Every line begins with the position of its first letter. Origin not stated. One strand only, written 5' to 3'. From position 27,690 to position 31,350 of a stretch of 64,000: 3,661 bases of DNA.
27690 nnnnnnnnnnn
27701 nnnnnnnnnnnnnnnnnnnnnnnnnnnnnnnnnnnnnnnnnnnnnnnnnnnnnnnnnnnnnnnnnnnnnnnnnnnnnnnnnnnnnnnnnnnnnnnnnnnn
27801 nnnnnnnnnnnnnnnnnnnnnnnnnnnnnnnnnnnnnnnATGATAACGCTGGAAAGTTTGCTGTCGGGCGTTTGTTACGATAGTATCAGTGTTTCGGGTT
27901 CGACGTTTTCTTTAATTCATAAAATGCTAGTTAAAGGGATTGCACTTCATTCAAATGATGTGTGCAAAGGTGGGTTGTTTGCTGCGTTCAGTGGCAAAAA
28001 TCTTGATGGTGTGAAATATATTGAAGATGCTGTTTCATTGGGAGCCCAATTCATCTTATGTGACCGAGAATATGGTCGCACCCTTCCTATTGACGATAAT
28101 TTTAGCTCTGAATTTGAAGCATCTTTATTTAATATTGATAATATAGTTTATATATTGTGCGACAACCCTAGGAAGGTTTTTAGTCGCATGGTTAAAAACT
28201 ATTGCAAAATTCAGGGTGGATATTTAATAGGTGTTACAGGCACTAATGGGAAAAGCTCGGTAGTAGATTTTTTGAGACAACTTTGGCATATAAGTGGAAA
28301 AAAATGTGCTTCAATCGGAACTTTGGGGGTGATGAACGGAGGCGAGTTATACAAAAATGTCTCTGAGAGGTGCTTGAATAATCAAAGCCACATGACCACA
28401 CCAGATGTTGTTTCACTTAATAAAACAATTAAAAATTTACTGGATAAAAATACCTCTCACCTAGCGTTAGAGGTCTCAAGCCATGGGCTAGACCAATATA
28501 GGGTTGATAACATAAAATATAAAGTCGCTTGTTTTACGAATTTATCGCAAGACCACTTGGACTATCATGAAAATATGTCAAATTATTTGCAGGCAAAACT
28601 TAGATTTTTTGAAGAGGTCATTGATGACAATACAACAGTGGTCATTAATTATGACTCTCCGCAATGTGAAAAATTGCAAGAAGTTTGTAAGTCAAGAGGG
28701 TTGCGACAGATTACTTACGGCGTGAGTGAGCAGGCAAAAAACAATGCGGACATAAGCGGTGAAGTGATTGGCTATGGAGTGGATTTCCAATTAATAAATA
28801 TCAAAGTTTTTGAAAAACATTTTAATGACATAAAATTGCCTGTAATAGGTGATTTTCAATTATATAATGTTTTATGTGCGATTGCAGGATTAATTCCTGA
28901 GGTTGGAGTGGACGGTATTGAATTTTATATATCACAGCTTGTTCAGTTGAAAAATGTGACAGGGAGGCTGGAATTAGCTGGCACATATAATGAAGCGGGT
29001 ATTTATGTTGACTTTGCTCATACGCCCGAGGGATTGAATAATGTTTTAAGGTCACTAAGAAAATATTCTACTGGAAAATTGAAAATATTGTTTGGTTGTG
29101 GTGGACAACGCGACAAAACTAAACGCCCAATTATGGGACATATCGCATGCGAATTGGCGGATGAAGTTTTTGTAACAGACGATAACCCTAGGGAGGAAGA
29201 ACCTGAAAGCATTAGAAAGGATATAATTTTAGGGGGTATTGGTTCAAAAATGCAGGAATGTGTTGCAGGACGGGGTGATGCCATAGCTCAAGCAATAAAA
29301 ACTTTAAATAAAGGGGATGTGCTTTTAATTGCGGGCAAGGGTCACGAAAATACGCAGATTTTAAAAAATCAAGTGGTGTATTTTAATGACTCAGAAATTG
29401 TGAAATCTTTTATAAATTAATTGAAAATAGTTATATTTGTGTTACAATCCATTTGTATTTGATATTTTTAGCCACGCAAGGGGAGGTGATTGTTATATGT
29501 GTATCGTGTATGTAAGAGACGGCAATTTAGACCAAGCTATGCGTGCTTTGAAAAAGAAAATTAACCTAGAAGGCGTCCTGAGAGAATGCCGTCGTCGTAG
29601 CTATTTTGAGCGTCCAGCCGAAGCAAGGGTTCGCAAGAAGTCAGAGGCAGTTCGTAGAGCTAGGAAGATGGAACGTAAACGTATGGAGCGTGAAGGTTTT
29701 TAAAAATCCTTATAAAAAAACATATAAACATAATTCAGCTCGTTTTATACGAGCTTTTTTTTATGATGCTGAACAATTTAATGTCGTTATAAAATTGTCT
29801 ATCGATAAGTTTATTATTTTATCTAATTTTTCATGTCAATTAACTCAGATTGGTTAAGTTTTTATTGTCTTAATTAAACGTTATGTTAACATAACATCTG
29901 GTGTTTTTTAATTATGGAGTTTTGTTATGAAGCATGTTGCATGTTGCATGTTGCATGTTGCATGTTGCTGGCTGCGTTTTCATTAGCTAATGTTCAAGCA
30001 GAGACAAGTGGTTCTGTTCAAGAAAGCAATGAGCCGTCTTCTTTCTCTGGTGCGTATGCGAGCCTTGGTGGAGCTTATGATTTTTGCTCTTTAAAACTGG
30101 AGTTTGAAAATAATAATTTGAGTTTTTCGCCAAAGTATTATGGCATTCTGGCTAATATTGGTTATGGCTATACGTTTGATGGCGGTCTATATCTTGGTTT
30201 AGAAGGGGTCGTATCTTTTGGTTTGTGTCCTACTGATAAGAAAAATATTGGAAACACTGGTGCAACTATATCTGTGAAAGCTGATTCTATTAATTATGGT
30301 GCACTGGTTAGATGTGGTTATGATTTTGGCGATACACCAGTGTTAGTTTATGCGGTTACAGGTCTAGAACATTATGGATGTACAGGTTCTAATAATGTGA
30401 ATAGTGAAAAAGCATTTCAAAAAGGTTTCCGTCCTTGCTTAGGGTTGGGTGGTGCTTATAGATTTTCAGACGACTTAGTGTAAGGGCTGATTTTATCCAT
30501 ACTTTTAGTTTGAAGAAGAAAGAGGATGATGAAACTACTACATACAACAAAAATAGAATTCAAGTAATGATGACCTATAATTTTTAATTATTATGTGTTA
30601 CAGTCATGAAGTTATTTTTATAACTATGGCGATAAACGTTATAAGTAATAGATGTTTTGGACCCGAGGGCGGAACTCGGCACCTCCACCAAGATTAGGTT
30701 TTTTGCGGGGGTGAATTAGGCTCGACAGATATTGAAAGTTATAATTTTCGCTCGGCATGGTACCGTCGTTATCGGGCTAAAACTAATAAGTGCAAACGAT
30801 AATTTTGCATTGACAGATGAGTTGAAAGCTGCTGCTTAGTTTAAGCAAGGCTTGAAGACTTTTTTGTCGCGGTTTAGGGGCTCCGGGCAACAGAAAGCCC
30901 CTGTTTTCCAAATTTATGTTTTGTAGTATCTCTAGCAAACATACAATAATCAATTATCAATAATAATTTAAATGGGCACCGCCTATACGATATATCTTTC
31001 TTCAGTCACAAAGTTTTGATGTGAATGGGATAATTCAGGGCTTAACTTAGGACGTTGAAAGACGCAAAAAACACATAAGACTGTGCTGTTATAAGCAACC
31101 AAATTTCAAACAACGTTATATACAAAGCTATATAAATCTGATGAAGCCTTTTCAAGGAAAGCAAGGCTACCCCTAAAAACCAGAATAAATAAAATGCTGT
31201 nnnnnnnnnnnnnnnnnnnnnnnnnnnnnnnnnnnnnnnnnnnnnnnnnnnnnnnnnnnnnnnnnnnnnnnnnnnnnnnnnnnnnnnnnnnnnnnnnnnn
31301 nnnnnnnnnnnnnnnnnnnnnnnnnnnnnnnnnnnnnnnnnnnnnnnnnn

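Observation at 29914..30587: Outer-membrane beta-barrel gene with a 7-nt x5 repeat in the signal-peptide region (contingency-locus-like) plus a separate 3' frameshift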

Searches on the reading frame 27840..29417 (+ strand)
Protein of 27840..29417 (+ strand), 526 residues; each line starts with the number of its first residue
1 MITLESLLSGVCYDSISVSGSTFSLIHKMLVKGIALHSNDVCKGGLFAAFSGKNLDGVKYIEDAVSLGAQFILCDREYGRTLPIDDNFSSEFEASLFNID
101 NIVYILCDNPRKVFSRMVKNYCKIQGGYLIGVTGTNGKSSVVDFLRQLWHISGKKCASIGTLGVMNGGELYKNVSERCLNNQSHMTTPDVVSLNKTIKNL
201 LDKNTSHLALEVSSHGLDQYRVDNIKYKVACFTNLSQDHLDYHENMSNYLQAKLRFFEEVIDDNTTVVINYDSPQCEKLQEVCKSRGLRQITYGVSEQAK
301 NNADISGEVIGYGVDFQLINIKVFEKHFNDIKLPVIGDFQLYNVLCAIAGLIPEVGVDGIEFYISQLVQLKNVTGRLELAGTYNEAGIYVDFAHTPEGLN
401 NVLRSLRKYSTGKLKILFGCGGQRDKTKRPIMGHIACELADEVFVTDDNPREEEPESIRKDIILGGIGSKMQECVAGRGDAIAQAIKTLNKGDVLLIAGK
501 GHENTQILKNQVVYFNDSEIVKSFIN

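Call 19: find_related_loci(query=window:27840-29417:+, collection=genome_contigs, flank=6000)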
Query window:27840-29417:+ (526 aa) in genome_contigs; peptide patterns used: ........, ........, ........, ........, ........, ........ (x = any residue, [..] = any of these).
201 stretches matched a pattern; 160 encode a relative of the query (tblastn E <= 1e-3); the best 80 are kept; 80 distinct loci.
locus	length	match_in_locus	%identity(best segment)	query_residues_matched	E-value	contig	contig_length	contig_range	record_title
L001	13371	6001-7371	42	33-522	3e-114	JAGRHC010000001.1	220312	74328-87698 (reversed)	MAG: Alphaproteobacteria bacterium isolate HKST-UBA19 2011-04-20_1_(paired)_contig_2056, whole genome shotgun sequence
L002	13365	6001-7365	40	31-526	1e-111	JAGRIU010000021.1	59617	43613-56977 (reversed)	MAG: Alphaproteobacteria bacterium isolate HKST-UBA23 k127_1275254, whole genome shotgun sequence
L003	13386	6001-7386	40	31-526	1e-101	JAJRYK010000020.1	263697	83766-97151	MAG: Alphaproteobacteria bacterium isolate Dive96_bin3.293 k141_2684103, whole genome shotgun sequence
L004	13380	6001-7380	38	31-526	3e-95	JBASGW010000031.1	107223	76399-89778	MAG: Rickettsiales bacterium isolate MFD12111_ilm_asm_bin4 k127_49801, whole genome shotgun sequence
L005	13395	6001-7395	38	31-522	8e-94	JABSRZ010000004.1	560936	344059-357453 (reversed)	MAG: Hyphomicrobiales bacterium isolate DT_99 DT-Rhizobiales-2_scaffold_4, whole genome shotgun sequence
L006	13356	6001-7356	36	31-519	1e-80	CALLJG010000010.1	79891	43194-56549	MAG: uncultured Thermodesulfobacterium sp. isolate S1_Bin_METABAT__30_1 genome assembly, contig: c_000003488181, whole g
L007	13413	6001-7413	35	14-525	5e-80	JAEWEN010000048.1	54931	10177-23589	MAG: Bacillota bacterium isolate OH_PBlB_144 k127_65812, whole genome shotgun sequence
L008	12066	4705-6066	35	31-525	1e-79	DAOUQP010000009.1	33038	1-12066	MAG TPA_asm: Eubacteriales bacterium isolate CSMAG_129 CSMAG_129_k141_1882327_length_33038_cov_28.9292, whole genome sho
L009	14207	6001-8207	34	26-525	4e-79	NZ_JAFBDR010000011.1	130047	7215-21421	Aquibacillus albus strain DSM 23711 Ga0454030_11, whole genome shotgun sequence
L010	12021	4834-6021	38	105-523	5e-79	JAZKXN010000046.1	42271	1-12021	MAG: Acutalibacteraceae bacterium isolate T1900045118_TC20190112.MAGScoT_cleanbin_000022 SGB_4820_k141_3825929, whole ge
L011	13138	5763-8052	34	30-525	3e-79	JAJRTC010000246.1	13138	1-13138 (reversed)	MAG: Nitrospirae bacterium isolate Dive96_bin1.228 k141_4877002, whole genome shotgun sequence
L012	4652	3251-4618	36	29-525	2e-78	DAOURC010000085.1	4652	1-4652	MAG TPA_asm: Eubacteriales bacterium isolate CSMAG_142 CSMAG_142_k141_1475482_length_4652_cov_8.0000, whole genome shotg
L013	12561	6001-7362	35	31-525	5e-77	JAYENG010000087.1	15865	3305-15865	MAG: Bacillota bacterium isolate MAG061 MAG061_87, whole genome shotgun sequence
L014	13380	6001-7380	31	38-526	3e-76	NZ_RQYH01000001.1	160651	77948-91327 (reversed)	Desulfovibrio sp. OH1186_COT-070 scaffold_0, whole genome shotgun sequence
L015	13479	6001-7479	33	17-524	6e-75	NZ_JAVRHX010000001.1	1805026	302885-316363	Glaciecola petra strain P117 1, whole genome shotgun sequence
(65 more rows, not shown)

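Call 37: list_cluster_members(proteins=[window:27840-29417:+, window:34854-35837:-, window:32606-33844:-, window:33868-34842:-, window:40034-41653:+, window:46073-48520:-])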
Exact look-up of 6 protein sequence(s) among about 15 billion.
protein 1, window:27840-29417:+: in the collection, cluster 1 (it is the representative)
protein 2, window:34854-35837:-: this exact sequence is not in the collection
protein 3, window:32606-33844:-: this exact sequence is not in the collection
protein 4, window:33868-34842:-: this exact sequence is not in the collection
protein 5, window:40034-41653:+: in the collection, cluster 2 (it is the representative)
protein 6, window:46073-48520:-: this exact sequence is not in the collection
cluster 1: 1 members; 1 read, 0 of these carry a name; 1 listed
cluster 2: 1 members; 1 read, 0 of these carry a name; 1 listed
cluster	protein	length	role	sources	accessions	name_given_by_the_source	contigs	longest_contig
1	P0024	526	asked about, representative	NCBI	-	-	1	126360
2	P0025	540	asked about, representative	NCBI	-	-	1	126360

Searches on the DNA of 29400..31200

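Call 36: search_rna_families(source=window, start=29400, end=31200, threshold=evalue, max_evalue=1, show_alignments=1)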
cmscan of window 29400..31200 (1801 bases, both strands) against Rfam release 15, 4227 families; matches with E-value up to 1: 4.
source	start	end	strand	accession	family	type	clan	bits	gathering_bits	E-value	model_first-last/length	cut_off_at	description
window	30572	30904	+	RF01849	alpha_tmRNA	Gene;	CL00001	239.3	50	9.1e-70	1-355/355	no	Alphaproteobacteria transfer-messenger RNA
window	30628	30839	+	RF04321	tmRNA_permuted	Gene;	-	142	47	2e-29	1-213/213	no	permuted transfer-messenger RNA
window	29843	29897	-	RF00235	Plasmid_RNAIII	Gene;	-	23.2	60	0.77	1-131/131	no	Plasmid RNAIII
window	29660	29762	+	RF00513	Trp_leader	Cis-reg; leader;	-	23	41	0.09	1-100/100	no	Tryptophan operon leader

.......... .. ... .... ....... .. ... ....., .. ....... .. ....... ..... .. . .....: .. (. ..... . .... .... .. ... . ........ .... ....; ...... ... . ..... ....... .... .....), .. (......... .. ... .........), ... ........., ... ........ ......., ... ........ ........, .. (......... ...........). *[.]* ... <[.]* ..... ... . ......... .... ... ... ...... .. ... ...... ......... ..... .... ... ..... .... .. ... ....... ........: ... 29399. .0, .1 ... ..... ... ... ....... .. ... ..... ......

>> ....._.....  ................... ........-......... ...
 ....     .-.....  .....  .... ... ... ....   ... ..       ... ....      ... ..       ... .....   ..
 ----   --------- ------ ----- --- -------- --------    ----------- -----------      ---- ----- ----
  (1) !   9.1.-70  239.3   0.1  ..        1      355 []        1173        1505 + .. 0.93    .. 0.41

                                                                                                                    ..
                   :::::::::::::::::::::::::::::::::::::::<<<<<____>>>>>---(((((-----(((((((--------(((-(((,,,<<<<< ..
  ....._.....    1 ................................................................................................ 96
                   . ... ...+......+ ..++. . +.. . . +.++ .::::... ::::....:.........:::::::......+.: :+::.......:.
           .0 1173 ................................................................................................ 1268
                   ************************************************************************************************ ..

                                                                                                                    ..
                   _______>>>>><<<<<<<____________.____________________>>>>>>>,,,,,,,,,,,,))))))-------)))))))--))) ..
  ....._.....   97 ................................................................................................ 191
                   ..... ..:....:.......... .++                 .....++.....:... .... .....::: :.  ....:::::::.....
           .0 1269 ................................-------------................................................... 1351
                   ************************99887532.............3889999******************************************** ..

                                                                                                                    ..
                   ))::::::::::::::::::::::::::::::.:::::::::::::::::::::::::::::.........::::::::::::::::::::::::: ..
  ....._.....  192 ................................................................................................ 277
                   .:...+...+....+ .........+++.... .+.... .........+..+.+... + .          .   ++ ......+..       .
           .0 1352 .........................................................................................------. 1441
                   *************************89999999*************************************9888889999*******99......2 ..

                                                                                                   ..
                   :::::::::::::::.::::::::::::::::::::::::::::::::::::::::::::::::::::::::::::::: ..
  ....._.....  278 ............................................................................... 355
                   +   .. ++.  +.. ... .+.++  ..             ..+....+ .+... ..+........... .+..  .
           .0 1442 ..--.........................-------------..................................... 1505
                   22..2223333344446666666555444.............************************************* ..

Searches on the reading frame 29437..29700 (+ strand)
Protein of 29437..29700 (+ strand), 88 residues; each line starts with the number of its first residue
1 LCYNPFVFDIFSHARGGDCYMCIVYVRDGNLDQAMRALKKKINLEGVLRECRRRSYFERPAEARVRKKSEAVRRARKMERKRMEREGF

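Call 24: search_protein_families(library=pfam, proteins=[window:29437-29700:+], max_evalue=0.001)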
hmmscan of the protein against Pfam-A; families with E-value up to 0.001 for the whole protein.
window:29437-29700:+ (88 aa): 1 family
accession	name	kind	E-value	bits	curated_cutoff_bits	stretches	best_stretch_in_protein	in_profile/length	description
PF01165.25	Ribosomal_S21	-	7.3e-18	64.5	27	1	24-76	2-55/55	Ribosomal protein S21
